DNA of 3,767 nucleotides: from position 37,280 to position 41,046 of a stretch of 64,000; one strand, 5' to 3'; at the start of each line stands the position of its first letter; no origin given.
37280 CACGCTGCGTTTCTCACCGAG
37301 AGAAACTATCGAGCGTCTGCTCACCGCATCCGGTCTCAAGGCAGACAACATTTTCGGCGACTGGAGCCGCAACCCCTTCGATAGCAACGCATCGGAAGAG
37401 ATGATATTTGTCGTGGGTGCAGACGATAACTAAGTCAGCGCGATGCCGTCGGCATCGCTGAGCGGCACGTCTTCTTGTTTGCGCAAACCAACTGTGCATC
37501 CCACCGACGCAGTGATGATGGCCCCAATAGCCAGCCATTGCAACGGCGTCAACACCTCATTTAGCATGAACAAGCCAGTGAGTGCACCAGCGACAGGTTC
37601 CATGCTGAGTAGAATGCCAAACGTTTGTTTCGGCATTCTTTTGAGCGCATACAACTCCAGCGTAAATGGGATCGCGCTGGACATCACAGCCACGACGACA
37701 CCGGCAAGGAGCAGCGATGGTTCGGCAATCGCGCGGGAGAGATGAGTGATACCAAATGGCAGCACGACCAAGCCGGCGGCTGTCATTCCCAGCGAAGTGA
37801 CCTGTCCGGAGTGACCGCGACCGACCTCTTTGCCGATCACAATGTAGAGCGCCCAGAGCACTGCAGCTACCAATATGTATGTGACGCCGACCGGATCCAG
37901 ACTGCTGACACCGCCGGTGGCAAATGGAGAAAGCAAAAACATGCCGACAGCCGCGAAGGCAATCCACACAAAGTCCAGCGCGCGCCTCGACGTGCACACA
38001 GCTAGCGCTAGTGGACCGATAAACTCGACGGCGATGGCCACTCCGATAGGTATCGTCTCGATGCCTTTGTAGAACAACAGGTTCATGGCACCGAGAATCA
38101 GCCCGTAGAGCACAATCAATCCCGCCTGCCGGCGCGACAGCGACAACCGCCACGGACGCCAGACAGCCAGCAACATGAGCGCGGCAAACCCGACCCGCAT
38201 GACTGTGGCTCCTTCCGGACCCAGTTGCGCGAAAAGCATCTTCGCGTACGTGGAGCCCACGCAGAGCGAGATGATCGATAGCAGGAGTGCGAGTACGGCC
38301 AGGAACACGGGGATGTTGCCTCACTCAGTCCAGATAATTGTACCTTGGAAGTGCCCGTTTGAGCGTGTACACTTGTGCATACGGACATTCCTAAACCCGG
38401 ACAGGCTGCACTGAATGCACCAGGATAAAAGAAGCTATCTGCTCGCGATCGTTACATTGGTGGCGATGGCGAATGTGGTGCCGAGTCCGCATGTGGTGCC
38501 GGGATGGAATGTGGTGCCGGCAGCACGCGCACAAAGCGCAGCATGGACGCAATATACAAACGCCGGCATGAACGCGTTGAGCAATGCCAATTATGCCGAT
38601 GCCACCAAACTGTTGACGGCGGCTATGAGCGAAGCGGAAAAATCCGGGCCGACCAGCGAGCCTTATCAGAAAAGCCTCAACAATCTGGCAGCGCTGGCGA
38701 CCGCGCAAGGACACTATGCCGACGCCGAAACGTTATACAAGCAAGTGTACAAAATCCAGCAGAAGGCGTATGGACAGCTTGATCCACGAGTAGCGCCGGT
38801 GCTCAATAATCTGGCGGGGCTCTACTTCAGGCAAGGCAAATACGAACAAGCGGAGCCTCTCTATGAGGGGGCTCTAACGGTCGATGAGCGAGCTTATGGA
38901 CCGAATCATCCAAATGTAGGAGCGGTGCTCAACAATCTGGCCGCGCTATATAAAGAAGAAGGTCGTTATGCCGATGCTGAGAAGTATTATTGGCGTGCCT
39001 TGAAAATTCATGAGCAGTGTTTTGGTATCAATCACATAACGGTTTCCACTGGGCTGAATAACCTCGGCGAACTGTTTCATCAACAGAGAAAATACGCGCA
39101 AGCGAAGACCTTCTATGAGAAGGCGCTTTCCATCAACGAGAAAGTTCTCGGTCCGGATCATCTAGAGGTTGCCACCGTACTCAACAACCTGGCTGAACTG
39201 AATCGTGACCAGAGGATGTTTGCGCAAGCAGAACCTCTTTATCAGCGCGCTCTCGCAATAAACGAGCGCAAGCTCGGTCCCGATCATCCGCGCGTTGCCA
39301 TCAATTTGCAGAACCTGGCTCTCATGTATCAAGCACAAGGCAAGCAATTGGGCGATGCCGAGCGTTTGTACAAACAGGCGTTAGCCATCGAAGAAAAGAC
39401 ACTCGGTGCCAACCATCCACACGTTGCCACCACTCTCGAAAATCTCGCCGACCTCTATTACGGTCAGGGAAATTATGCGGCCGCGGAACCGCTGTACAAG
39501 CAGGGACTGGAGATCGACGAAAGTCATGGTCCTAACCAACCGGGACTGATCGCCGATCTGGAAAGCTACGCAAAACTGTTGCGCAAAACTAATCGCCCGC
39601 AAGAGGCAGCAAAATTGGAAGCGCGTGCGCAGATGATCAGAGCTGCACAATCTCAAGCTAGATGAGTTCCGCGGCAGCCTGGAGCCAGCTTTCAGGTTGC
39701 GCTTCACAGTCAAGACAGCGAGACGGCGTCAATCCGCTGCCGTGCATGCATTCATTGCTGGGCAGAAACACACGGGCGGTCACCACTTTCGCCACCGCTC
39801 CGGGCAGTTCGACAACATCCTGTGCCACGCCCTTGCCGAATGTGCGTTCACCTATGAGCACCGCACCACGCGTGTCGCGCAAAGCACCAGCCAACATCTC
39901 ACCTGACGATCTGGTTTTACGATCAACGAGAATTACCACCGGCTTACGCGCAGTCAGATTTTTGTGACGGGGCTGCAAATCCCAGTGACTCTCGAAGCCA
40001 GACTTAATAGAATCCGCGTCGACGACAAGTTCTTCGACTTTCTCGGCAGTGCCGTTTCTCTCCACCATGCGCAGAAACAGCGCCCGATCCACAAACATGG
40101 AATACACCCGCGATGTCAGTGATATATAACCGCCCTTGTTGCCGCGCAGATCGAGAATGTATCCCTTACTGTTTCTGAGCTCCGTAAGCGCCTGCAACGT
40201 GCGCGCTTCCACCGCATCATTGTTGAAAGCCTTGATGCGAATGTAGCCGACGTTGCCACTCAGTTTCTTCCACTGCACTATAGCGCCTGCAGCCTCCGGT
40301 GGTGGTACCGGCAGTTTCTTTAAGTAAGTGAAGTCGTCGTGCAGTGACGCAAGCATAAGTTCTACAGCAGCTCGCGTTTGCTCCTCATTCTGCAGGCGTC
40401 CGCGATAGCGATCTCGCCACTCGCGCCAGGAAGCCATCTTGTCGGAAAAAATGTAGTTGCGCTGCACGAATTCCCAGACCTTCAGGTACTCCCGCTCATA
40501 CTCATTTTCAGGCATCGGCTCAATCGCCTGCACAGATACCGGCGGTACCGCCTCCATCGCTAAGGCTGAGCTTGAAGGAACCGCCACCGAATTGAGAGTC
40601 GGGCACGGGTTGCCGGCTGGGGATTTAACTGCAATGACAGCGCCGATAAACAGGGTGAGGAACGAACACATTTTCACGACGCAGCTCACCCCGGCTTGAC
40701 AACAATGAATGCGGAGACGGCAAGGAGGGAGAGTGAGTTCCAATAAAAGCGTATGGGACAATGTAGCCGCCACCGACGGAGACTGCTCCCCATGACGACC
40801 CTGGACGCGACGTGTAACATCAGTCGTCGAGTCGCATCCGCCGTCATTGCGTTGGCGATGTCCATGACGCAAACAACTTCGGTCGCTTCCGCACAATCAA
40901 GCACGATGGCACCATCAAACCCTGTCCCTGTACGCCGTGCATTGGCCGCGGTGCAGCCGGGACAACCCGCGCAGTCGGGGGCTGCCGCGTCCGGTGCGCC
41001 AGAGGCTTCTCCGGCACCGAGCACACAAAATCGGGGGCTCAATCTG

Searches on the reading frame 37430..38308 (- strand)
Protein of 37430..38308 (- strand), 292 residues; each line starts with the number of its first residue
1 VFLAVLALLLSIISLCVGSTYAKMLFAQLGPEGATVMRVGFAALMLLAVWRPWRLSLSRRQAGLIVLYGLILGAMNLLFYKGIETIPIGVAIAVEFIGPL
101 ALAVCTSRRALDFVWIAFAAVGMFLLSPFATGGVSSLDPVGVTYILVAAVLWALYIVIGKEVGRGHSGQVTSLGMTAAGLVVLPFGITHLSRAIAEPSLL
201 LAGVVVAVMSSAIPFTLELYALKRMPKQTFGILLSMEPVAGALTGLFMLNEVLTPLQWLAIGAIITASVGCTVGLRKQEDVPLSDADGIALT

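Call 53: search_protein_families(library=pfam, proteins=[window:37430-38308:-], max_evalue=0.00001)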
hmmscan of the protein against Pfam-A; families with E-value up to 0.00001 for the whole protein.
window:37430-38308:- (292 aa): 1 family
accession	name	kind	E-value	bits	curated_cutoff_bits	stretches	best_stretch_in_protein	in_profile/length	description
PF00892.27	EamA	-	1.8e-23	83.7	28.2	1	141-269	3-131/135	EamA-like transporter family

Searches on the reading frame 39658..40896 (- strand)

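Call 53: search_protein_families(library=pfam, proteins=[window:39658-40896:-], max_evalue=0.00001)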
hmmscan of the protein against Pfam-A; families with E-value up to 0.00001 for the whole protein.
window:39658-40896:- (412 aa): 1 family
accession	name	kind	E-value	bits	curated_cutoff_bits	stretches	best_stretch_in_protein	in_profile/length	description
PF03572.23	Peptidase_S41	-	7e-36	123.7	24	1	215-391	1-161/165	Peptidase family S41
